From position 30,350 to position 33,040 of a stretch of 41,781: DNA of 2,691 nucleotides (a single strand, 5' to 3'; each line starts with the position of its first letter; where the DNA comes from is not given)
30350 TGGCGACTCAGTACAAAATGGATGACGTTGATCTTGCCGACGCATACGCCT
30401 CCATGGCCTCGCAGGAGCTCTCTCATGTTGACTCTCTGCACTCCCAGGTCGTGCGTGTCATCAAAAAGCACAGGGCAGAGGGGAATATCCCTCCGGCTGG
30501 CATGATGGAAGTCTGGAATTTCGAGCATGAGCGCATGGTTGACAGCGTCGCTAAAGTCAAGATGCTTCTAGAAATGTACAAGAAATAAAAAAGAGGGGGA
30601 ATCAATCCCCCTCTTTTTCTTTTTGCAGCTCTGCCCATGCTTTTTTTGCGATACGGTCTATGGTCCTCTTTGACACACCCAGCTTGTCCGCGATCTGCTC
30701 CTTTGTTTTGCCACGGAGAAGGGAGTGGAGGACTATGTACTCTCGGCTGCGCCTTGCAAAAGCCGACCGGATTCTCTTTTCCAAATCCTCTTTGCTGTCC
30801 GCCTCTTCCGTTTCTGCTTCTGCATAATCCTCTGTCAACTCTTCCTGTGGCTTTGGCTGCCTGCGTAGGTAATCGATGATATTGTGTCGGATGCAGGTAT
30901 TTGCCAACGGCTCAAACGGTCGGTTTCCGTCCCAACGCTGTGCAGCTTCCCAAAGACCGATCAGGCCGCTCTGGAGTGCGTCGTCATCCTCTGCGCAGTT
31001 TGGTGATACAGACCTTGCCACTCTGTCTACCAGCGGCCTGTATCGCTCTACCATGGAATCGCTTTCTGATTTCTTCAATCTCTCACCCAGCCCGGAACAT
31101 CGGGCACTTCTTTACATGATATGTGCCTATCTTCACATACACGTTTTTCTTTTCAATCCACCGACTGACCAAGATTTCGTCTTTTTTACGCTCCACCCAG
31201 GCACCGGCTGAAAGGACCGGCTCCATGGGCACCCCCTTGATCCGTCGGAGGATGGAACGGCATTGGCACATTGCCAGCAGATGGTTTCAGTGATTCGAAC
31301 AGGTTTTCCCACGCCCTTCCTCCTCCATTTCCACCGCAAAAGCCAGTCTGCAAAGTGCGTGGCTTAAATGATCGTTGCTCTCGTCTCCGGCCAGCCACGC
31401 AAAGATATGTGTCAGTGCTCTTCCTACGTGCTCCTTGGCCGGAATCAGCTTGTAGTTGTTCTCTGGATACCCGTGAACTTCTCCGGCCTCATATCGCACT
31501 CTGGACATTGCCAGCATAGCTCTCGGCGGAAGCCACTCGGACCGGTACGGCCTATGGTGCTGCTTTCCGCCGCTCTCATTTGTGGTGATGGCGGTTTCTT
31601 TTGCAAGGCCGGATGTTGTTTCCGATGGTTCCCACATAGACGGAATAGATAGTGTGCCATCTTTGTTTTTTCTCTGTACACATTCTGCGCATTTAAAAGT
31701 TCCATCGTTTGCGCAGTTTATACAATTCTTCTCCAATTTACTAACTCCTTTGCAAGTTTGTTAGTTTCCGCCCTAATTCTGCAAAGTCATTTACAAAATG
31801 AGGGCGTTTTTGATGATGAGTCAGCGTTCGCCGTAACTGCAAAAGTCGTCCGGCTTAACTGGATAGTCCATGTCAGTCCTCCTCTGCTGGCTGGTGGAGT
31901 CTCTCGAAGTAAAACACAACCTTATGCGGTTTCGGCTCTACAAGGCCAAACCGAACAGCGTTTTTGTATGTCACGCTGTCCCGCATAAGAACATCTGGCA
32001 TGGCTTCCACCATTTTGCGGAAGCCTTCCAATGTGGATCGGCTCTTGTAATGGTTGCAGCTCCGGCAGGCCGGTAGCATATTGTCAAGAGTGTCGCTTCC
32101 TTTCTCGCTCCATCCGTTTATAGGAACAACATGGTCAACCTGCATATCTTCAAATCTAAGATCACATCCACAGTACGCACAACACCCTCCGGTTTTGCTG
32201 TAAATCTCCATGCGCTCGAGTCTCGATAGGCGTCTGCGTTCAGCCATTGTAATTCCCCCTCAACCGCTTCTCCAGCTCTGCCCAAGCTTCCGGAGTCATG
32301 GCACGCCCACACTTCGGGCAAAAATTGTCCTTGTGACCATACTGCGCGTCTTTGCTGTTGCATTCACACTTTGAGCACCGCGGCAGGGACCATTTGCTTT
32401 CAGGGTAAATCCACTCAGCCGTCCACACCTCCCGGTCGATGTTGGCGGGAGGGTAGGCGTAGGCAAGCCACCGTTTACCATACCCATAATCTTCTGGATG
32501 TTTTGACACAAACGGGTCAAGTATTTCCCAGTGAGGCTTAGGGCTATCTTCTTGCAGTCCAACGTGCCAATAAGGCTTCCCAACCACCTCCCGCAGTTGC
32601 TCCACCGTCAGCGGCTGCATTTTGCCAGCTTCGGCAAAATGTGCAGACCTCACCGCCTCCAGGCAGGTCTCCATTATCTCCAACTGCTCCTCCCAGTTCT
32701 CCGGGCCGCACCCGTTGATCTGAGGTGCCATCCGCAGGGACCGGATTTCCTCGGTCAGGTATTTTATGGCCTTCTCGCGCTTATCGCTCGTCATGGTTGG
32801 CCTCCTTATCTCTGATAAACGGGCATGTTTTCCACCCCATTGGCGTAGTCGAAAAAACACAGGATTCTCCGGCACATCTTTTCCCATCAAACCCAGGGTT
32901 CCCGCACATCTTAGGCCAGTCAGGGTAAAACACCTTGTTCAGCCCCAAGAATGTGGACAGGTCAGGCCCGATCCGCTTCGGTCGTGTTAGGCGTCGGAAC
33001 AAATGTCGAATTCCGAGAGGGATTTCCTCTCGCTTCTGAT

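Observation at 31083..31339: Candidate programmed -1 ribosomal frameshift at a dnaX-type A_AAA_AAG heptamer joining two overlapping small ORFs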

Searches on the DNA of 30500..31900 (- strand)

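Call 7: search_dna_similar(query=window:30600-31740:-, collection=phages, mode=distant, max_rows=30)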
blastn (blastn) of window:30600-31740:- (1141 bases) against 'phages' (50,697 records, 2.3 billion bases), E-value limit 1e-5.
No match.

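Call 57: search_rna_families(source=window, start=30500, end=31900, threshold=evalue, max_evalue=5)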
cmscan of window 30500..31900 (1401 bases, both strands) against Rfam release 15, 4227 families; matches with E-value up to 5: 13.
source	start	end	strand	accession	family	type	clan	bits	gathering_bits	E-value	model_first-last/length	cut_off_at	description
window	30537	30625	+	RF02029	sraA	Gene; sRNA;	-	29.4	56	0.04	1-95/95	no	sraA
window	30581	30656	-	RF02029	sraA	Gene; sRNA;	-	25.3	56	0.3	1-95/95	no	sraA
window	30578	30647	+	RF01808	MicX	Gene; sRNA;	-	24.1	75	0.008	1-194/194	no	MicX Vibrio cholerae sRNA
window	30587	30645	+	RF02420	Bp1_162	Gene; sRNA;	-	22.8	50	0.42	1-100/100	no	Burkholderia sRNA Bp1_Cand612_SIPHT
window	30574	30631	-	RF00690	MIR408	Gene; miRNA;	-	22.2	64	0.014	1-126/126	no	MIR408 microRNA precursor family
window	30506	30620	+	RF00166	PrrB_RsmZ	Gene; sRNA;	CL00106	21.9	44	0.015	1-133/133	no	PrrB/RsmZ RNA family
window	30553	30619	-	RF02892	SR6_antitoxin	Gene; antisense;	-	21.7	55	0.74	1-104/104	no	Bacillus SR6 antitoxin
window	30579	30626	-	RF02907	patAB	Cis-reg; leader;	-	19.9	92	3.6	1-57/57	no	patAB leader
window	30586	30698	-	RF00166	PrrB_RsmZ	Gene; sRNA;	CL00106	18.7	44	0.11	1-133/133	no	PrrB/RsmZ RNA family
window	30588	30682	-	RF00370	sroD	Gene; sRNA;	-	18.7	50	1.1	1-86/86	no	sroD RNA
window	30553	30625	+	RF00558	L20_leader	Cis-reg; leader;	-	18.4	58.7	1.2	1-127/127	no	Ribosomal protein L20 leader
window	30587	30619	-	RF03831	mir-627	Gene; miRNA;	-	16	86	4.9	27-62/87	no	mir-627 microRNA precursor family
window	30789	30811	-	RF01768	flavi_FSE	Cis-reg; frameshift_element;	-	14.1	43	3.3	1-62/62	no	ribosomal frameshift site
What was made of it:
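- No Rfam frameshift element is found at the site (call 57).
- Tried and rejected: All weak hits fall on the terminator at about 30590-30620 (call 57).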

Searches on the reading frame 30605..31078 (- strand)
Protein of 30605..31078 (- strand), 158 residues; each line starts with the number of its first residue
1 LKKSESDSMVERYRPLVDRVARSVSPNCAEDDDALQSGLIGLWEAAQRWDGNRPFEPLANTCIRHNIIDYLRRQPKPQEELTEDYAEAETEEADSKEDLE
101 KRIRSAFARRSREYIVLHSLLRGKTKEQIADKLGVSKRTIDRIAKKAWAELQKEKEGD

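Call 4: search_protein_families(library=pfam, proteins=[window:30605-31078:-], max_evalue=1)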
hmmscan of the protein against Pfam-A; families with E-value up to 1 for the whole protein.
seq(158 aa): 19 families
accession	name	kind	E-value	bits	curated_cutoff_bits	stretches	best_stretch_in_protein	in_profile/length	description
PF04542.20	Sigma70_r2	-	5.9e-15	55.3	24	1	9-74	1-68/71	Sigma-70 region 2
PF13384.12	HTH_23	-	8.8e-06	25.8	24.6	1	115-145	9-39/50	Homeodomain-like domain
PF00196.25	GerE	-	1.2e-05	25.3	23.5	1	112-140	6-34/57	Bacterial regulatory proteins, luxR family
PF07638.17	Sigma70_ECF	-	1.3e-05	25.6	21.1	1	44-154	64-182/185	ECF sigma factor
PF16509.11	KORA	-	2.7e-05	24.7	26.7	1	115-153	22-60/84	TrfB plasmid transcriptional repressor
PF04545.22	Sigma70_r4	-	3.5e-05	23.7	24.1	1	110-153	8-50/50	Sigma-70, region 4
PF01381.28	HTH_3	-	0.0012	19.3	23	1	121-143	7-29/55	Helix-turn-helix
PF13542.12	HTH_Tnp_ISL3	-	0.0021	17.9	27.4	1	116-147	20-50/51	Helix-turn-helix domain of transposase family ISL3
PF25213.1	HVO_A0261_N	-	0.0051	17.1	35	1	117-144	17-45/86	HVO_A0261 N-terminal domain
PF13518.12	HTH_28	-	0.0068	16.9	25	1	115-146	5-35/52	Helix-turn-helix domain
PF13551.12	HTH_29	-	0.0087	16.6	28.1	1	121-145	9-34/64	Winged helix-turn helix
PF08279.18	HTH_11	-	0.011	16.1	25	1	126-142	18-34/55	HTH domain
PF08281.18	Sigma70_r4_2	-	0.018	15.1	25.7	1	115-146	18-49/54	Sigma-70, region 4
PF24035.1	DUF7344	-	0.021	15.6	27.8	1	64-106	9-51/76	Domain of unknown function (DUF7344)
PF01371.25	Trp_repressor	-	0.03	14.8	27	1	115-145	40-71/88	Trp repressor protein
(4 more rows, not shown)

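Call 5: search_protein_families(library=phrogs, proteins=[window:30605-31078:-], max_evalue=1)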
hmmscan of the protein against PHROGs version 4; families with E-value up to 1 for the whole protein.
seq(158 aa): 54 families (the best 25 are shown)
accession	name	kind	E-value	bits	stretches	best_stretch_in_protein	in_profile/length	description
phrog_351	-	transcription regulation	2.4e-16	60.5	1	6-153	505-724/928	RNA polymerase sigma factor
phrog_1740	-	transcription regulation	7.6e-12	45.5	1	3-156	55-217/567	RNA polymerase sigma factor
phrog_645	-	DNA, RNA and nucleotide metabolism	9.5e-05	23.6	1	96-154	10-69/196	Rnase E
phrog_11138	-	unknown function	0.00033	22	1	80-154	62-138/142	-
phrog_20467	-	DNA, RNA and nucleotide metabolism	0.001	19.9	1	122-154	77-110/112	HNH endonuclease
phrog_36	-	transcription regulation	0.0011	19.6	1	79-155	113-187/220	transcriptional regulator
phrog_1058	-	unknown function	0.0012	20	1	111-155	87-131/134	-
phrog_125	-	DNA, RNA and nucleotide metabolism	0.0014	19.2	1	103-150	167-206/254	DNA invertase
phrog_4151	-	DNA, RNA and nucleotide metabolism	0.0017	19.2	1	121-156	18-54/154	DNA binding protein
phrog_1157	-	integration and excision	0.0031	17.8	1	122-155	16-49/422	transposase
phrog_609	-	lysis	0.004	16.1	1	66-155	723-804/1055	RIIB lysis inhibitor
phrog_3855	-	DNA, RNA and nucleotide metabolism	0.0043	18.5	1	104-148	61-104/115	HTH DNA binding protein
phrog_7168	-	DNA, RNA and nucleotide metabolism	0.0049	17.3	1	64-146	182-262/284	homing endonuclease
phrog_27555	-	transcription regulation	0.0059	17.2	1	111-144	134-167/203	transcriptional regulator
phrog_2538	-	head and packaging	0.0064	17.6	1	114-147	10-42/129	terminase small subunit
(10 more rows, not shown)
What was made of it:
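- Tried and rejected: Pfam and PHROGs scans of the fused and zero-frame products found no family (calls 4, 5).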

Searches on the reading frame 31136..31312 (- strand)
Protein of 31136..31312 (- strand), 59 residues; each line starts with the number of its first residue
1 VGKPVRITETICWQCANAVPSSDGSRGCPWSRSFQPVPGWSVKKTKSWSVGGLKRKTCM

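Call 4: search_protein_families(library=pfam, proteins=[window:31136-31312:-], max_evalue=1)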
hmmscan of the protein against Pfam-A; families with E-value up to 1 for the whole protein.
seq(59 aa): 0 families

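Call 5: search_protein_families(library=phrogs, proteins=[window:31136-31312:-], max_evalue=1)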
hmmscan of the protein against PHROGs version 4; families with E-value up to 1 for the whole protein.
seq(59 aa): 1 family
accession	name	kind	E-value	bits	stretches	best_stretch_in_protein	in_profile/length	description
phrog_37667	-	unknown function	0.17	12.9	1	8-20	18-30/64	-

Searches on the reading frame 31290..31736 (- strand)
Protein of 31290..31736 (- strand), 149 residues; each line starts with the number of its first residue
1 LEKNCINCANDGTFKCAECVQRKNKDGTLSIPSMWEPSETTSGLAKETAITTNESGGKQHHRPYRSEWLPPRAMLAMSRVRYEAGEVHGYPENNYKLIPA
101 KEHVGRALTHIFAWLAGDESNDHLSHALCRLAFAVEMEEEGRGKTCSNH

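Call 4: search_protein_families(library=pfam, proteins=[window:31290-31736:-], max_evalue=1)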
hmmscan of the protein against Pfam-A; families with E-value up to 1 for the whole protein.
seq(149 aa): 1 family
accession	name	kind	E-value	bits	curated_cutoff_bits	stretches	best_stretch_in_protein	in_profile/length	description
PF18909.5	dGTP_diPhyd_N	-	9.7e-12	45.2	27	1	54-143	2-95/99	dATP/dGTP diphosphohydrolase, N-terminal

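Call 5: search_protein_families(library=phrogs, proteins=[window:31290-31736:-], max_evalue=1)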
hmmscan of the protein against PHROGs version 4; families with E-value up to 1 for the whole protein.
seq(149 aa): 5 families
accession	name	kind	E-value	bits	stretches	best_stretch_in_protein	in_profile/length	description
phrog_31336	-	unknown function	1.9e-15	57.7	1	42-139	251-345/359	-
phrog_801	-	DNA, RNA and nucleotide metabolism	5.8e-07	30.5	1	47-143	91-192/476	dATP / dGTP pyrophosphohydrolase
phrog_18716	-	unknown function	3.5e-05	25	1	64-140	24-99/114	-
phrog_2252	-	lysis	0.0015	19.3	1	35-141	84-195/285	endolysin; inhibits RNA polymerase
phrog_27219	-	unknown function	0.21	12.5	1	68-109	23-63/80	-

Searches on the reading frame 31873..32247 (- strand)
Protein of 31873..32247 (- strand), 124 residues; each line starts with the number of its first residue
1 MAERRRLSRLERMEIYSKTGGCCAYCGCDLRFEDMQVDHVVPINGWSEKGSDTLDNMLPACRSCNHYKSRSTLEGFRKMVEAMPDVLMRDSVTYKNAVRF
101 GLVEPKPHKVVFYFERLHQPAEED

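Call 62: search_protein_families(library=phrogs, proteins=[window:31873-32247:-], max_evalue=0.001)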
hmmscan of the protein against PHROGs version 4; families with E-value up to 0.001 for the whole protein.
window:31873-32247:- (124 aa): 21 families
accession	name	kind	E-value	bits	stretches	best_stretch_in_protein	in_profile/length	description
phrog_2118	-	DNA, RNA and nucleotide metabolism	2.5e-37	130.1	1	4-122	160-275/301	HNH endonuclease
phrog_1035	-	DNA, RNA and nucleotide metabolism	4.5e-15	57.2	1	11-89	150-231/271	endonuclease VII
phrog_2214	-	DNA, RNA and nucleotide metabolism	1e-10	42.3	1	6-83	179-251/429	HNH endonuclease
phrog_338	-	DNA, RNA and nucleotide metabolism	1.8e-10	41.7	1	3-74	193-265/340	HNH endonuclease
phrog_144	-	DNA, RNA and nucleotide metabolism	5e-10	40.3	1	12-78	76-142/175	HNH endonuclease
phrog_5718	-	DNA, RNA and nucleotide metabolism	5.2e-10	39.9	1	12-84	120-189/394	HNH endonuclease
phrog_8660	-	DNA, RNA and nucleotide metabolism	5.8e-10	40.6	1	6-73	110-182/196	HNH endonuclease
phrog_6050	-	DNA, RNA and nucleotide metabolism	6.8e-10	39.3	1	11-83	302-374/402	HNH endonuclease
phrog_16726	-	DNA, RNA and nucleotide metabolism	1.5e-09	39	1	11-76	84-148/308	HNH endonuclease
phrog_589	-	DNA, RNA and nucleotide metabolism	1.1e-08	36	1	12-71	83-141/179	HNH endonuclease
phrog_14314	-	DNA, RNA and nucleotide metabolism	1.2e-08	36.5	1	11-75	7-68/252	HNH endonuclease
phrog_333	-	DNA, RNA and nucleotide metabolism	1.2e-08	36.2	1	9-72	23-82/138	HNH endonuclease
phrog_1271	-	DNA, RNA and nucleotide metabolism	2.1e-08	35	1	12-78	258-325/361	HNH endonuclease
phrog_2914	-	DNA, RNA and nucleotide metabolism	2.4e-08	34.9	1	6-69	81-136/190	endonuclease VII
phrog_7785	-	DNA, RNA and nucleotide metabolism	2.8e-07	31.6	1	4-72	54-115/147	HNH endonuclease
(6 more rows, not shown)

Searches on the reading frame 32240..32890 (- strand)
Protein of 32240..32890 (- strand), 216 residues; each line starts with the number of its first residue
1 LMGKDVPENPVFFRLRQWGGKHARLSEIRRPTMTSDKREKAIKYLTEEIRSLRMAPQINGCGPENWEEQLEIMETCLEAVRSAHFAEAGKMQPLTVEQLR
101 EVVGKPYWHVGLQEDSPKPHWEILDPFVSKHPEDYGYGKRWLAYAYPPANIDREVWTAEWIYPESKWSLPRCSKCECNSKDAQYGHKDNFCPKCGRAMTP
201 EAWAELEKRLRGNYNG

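Call 62: search_protein_families(library=phrogs, proteins=[window:32240-32890:-], max_evalue=0.001)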
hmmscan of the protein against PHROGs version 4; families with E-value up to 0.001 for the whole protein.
window:32240-32890:- (216 aa): 1 family
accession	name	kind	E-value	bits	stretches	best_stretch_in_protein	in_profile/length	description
phrog_25732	-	unknown function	2.3e-11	44.6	1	86-149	36-108/113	-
